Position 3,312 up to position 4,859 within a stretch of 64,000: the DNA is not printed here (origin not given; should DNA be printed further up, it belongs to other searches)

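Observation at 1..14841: Array of seven co-directional P-loop NTPases built from two paralogous three-NTPase cassettes: candidate undescribed STAND-based conflict system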

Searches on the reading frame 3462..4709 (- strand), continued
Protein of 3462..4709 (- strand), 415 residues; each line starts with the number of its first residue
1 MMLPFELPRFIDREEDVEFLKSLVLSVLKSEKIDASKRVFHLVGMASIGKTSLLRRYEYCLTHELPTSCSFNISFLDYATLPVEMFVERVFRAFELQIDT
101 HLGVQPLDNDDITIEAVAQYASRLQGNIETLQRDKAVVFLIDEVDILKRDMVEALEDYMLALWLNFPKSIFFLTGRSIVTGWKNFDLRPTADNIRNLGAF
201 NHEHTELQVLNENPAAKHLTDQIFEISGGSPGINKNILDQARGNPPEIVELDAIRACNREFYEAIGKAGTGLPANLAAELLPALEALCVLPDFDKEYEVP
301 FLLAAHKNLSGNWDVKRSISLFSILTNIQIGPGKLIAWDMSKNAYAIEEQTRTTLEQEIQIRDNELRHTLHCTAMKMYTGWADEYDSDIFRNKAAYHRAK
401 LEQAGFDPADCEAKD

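Call 79: search_protein_representatives(alignment_id=A1)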
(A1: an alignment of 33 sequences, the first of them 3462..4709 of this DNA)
Query: 33 sequences, 412 profile positions. Proteins with E-value up to 0.001 (for the whole library): 1180; up to 1e-10: 442; up to 1e-30: 82. The best 150 are listed.
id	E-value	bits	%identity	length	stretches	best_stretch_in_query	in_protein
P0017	1.8e-186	636.3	-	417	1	6-412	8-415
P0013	3.5e-178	609.1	-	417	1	1-412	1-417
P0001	2.7e-171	586.4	-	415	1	1-412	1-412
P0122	9.1e-162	555.0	-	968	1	6-411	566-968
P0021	1.9e-154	530.8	-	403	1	1-399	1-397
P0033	2.8e-150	517.1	-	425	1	1-411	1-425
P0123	1.2e-128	445.9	-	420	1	1-410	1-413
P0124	2.5e-124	431.6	-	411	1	1-403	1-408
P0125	6.3e-123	427.0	-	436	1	1-411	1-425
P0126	8.9e-120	416.7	-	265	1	138-401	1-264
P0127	1.0e-98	347.3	-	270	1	177-412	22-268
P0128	9.9e-95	334.2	-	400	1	4-409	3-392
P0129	1.1e-82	294.5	-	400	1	4-407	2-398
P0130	7.5e-77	275.3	-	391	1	6-409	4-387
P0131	5.5e-65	236.2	-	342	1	78-411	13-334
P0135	1.9e-52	194.9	-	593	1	6-409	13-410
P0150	4.0e-39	151.0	-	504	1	3-411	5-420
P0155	1.6e-38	149.0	-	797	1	4-397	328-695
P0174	7.8e-34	133.6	-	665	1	6-412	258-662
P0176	2.3e-33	132.0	-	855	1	5-402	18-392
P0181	4.5e-33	131.1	-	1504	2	1-411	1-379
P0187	6.6e-32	127.2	-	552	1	4-388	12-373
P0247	2.4e-27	112.2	-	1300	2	3-233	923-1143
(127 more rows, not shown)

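Call 81: search_protein_families(library=pfam, proteins=[P0174, P0187, P0150, P0122, P0247, P0155, P0181, P0176], max_evalue=0.001)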
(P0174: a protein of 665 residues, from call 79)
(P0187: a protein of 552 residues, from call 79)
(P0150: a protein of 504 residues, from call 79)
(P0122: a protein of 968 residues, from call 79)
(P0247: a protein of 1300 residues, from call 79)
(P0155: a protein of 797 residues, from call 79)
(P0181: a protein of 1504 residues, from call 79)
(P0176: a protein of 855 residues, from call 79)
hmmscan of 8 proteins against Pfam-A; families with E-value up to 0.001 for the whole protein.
P0174 (665 aa): 3 families
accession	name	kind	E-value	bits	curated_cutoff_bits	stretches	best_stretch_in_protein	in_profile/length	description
PF00656.27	Peptidase_C14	-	2.1e-16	60.8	21.4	1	4-234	2-225/233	Caspase domain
PF13191.12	AAA_16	-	3.4e-07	31.3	32.6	1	263-413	2-156/167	AAA ATPase domain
PF13401.12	AAA_22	-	1.8e-05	25.5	27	1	288-426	5-124/130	AAA domain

P0187 (552 aa): 3 families
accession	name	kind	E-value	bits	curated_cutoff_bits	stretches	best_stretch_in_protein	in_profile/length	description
PF13676.11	TIR_2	-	2.8e-28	99.3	28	1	419-533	1-111/122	TIR domain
PF01582.25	TIR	-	5.2e-08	33.3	21.3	1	431-518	18-101/179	TIR domain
PF13191.12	AAA_16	-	0.00022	22.2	32.6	1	19-179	2-166/167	AAA ATPase domain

P0150 (504 aa): 2 families
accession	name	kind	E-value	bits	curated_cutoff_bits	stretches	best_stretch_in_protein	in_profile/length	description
PF19960.5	EAD7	-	3.9e-21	75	32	1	439-500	1-62/62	Effector-associated domain 7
PF13401.12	AAA_22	-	0.00042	21.1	27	0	41-171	5-104/130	AAA domain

P0122 (968 aa): 2 families
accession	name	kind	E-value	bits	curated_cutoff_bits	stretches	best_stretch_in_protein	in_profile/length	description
PF01637.24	ATPase_2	-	2.9e-05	24.4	33.2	1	571-716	1-139/225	ATPase domain predominantly from Archaea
PF13401.12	AAA_22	-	0.00022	22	27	0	598-732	4-122/130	AAA domain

P0247 (1300 aa): 8 families
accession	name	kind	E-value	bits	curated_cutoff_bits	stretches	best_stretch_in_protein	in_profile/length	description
PF13191.12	AAA_16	-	6.5e-11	43.5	32.6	1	931-1067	2-154/167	AAA ATPase domain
PF13401.12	AAA_22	-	2.6e-09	37.9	27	1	956-1060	5-99/130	AAA domain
PF05729.18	NACHT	-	2.1e-08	34.6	26.7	1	957-1060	1-96/167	NACHT domain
PF24389.1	ORC-CDC6-like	-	1.3e-07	31.2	27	1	585-640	1-58/571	ORC-CDC6-like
PF01637.24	ATPase_2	-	1.2e-05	25.7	33.2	1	931-1141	1-220/225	ATPase domain predominantly from Archaea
PF12775.13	AAA_7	-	0.00013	22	25.8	0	945-1006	22-83/181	P-loop containing dynein motor region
PF13481.12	AAA_25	-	0.00019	21.5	27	0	611-640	30-59/195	AAA domain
PF20720.3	nSTAND3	-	0.00021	21.5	27.2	0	611-640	14-43/155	Novel STAND NTPase 3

P0155 (797 aa): 0 families

P0181 (1504 aa): 17 families
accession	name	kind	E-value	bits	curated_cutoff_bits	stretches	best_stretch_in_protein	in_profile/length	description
PF13401.12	AAA_22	-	1.5e-17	64.6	27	2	438-614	4-126/130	AAA domain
PF13191.12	AAA_16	-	3.7e-17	63.8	32.6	2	418-570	1-144/167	AAA ATPase domain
PF01637.24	ATPase_2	-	6.9e-12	46.1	33.2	1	11-164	1-154/225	ATPase domain predominantly from Archaea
PF05729.18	NACHT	-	1.9e-09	38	26.7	0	37-92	1-61/167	NACHT domain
PF25201.1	nSTAND6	-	3.9e-07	30.7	27.7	1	421-513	3-79/148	Novel STAND NTPase 6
PF07693.20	KAP_NTPase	-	3.1e-06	27.1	20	0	433-478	12-48/293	KAP family P-loop domain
PF24883.2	NPHP3_N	-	3.7e-06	27.7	24.8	0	33-88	19-75/164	Nephrocystin 3, N-terminal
PF13424.12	TPR_12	-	5.9e-06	26.8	30.1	1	1043-1116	2-77/77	Tetratricopeptide repeat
PF05970.20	PIF1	-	4.2e-05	23.7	25.9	0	437-464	20-47/223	PIF1-like helicase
PF07728.20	AAA_5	-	0.00015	22.2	22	0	39-88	2-48/139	AAA domain (dynein-related subfamily)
PF13173.12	AAA_14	-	0.00016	22.1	27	0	36-92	2-57/129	AAA domain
PF20720.3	nSTAND3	-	0.00023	21.3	27.2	0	34-69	15-49/155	Novel STAND NTPase 3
PF10923.14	BrxC_BrxD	-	0.00027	20.4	22.2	0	420-462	28-72/414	BREX system ATP-binding protein BrxC/D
PF19995.5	iSTAND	-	0.00034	21.5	24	0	419-466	3-55/163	inactive STAND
PF00004.35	AAA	-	0.00034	21.5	21.2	0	39-95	1-38/131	ATPase family associated with various cellular activities (AAA)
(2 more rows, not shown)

P0176 (855 aa): 9 families
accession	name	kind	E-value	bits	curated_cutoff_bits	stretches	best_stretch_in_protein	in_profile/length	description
PF13424.12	TPR_12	-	3e-12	47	30.1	0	506-576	3-75/77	Tetratricopeptide repeat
PF13374.12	TPR_10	-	8.1e-07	29.3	27.5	1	506-538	2-34/42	Tetratricopeptide repeat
PF07719.23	TPR_2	-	3.1e-06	27.3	27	0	506-537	1-32/34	Tetratricopeptide repeat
PF13181.12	TPR_8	-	3.4e-06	27.2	25.7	0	455-483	1-29/34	Tetratricopeptide repeat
PF00515.34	TPR_1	-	3.2e-05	24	27.8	0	455-484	1-30/34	Tetratricopeptide repeat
PF13176.12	TPR_7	-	0.00017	21.9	27.9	0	458-483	2-27/36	Tetratricopeptide repeat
PF13432.12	TPR_16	-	0.00028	21.7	32.7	0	673-727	15-62/65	Tetratricopeptide repeat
PF24885.1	TPR_NPHP3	-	0.00056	19.8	100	0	501-578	94-173/239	Nephrocystin-3 TPR domain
PF13191.12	AAA_16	-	0.00071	20.5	32.6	0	24-156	2-142/167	AAA ATPase domain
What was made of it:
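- B relatives carry TIR, caspase and EAD7 domains (call 81).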

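Call 85: search_protein_families(library=pfam, alignment_id=A6, max_evalue=0.00001)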
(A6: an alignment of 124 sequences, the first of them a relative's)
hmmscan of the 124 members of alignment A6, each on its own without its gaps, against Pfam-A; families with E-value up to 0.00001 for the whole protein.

A. member 1, L002:16599-18176:+ (526 aa): 2 families
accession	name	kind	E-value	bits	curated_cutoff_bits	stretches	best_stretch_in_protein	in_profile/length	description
PF02384.22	N6_Mtase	-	6.8e-92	308.5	20.4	1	170-492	3-310/311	N-6 DNA Methylase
PF12161.14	HsdM_N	-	4.1e-19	70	24.5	1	18-158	1-135/135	HsdM N-terminal domain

B. families by the number of members that match (of 124 scanned): 154 families (the first 25 are shown)
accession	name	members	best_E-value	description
PF01145.31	Band_7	5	3.9e-14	SPFH domain / Band 7 family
PF07690.21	MFS_1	3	6.3e-51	Major Facilitator Superfamily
PF13191.12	AAA_16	3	1.3e-08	AAA ATPase domain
PF02384.22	N6_Mtase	2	6.8e-92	N-6 DNA Methylase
PF00753.33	Lactamase_B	2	3.2e-28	Metallo-beta-lactamase superfamily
PF12161.14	HsdM_N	2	7.5e-25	HsdM N-terminal domain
PF04055.27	Radical_SAM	2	2e-17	Radical SAM superfamily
PF14516.12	AAA_35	2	3.9e-16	AAA-like domain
PF00083.30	Sugar_tr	2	4.6e-10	Sugar (and other) transporter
PF13481.12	AAA_25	2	7.6e-08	AAA domain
PF21850.2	DUF6909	1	4.1e-220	Family of unknown function (DUF6909)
PF14200.12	RicinB_lectin_2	1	2.5e-104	Ricin-type beta-trefoil lectin domain-like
PF00749.27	tRNA-synt_1c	1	2e-102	tRNA synthetases class I (E and Q), catalytic domain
PF00850.24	Hist_deacetyl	1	5e-96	Histone deacetylase domain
PF02738.23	MoCoBD_1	1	5.4e-75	Molybdopterin cofactor-binding domain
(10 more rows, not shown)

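Call 111: search_protein_families(library=padloc, alignment_id=A6, max_evalue=1e-10)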
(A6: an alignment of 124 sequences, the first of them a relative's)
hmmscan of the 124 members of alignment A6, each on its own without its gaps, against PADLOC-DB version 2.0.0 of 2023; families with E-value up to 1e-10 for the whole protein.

A. member 1, L002:16599-18176:+ (526 aa): 20 families
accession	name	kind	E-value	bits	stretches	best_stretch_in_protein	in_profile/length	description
PDLC03028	MTase_I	-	3.4e-168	560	1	15-521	726-1226/1236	Type I methyltransferase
PDLC03031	MTase_I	-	6e-96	320.5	1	16-497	6-496/834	Type I methyltransferase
PDLC03027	MTase_I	-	4.2e-95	317.9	1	107-496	71-448/810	Type I methyltransferase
PDLC03022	MTase_I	-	6.3e-86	287.5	1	16-492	4-481/857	Type I methyltransferase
PDLC03038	MTase_I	-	1.9e-82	275.5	1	14-489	5-455/896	Type I methyltransferase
PDLC03039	MTase_I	-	1e-80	269.8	1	16-499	5-462/708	Type I methyltransferase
PDLC03032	MTase_I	-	3.6e-67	225.2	1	107-496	71-450/1001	Type I methyltransferase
PDLC03019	MTase_I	-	2.2e-60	203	1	14-514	4-492/932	Type I methyltransferase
PDLC03035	MTase_I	-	9.9e-56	187.6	1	14-430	6-403/653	Type I methyltransferase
PDLC03029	MTase_I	-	1.8e-55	186.6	1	14-497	5-491/661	Type I methyltransferase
PDLC03240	MTase_II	-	4.8e-44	149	1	14-519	4-501/511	Type II methyltransferase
PDLC03021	MTase_I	-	7.2e-44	148.4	1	162-521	134-489/491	Type I methyltransferase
PDLC03033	MTase_I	-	1.8e-41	140.7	1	153-519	164-533/541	Type I methyltransferase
PDLC03026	MTase_I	-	5.3e-32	109.6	1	94-518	51-450/487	Type I methyltransferase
PDLC03020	MTase_I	-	6.3e-32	109.2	1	169-402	161-393/410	Type I methyltransferase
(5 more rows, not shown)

B. families by the number of members that match (of 124 scanned): 171 families (the first 25 are shown)
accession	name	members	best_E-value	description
PDLC03032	MTase_I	3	3.6e-67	Type I methyltransferase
PDLC03029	MTase_I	2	3.1e-287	Type I methyltransferase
PDLC03028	MTase_I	2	3.4e-168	Type I methyltransferase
PDLC03031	MTase_I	2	6e-96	Type I methyltransferase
PDLC03027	MTase_I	2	4.2e-95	Type I methyltransferase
PDLC03022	MTase_I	2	6.3e-86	Type I methyltransferase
PDLC03038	MTase_I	2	1.9e-82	Type I methyltransferase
PDLC03039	MTase_I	2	1e-80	Type I methyltransferase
PDLC03019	MTase_I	2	2.2e-60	Type I methyltransferase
PDLC03035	MTase_I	2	9.9e-56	Type I methyltransferase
PDLC03240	MTase_II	2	4.8e-44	Type II methyltransferase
PDLC03021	MTase_I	2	7.2e-44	Type I methyltransferase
PDLC03033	MTase_I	2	1.8e-41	Type I methyltransferase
PDLC03026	MTase_I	2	5.3e-32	Type I methyltransferase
PDLC03020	MTase_I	2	6.3e-32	Type I methyltransferase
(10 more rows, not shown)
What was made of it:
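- On Defence-island resident: The rest are housekeeping or unknown (calls 85, 111).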
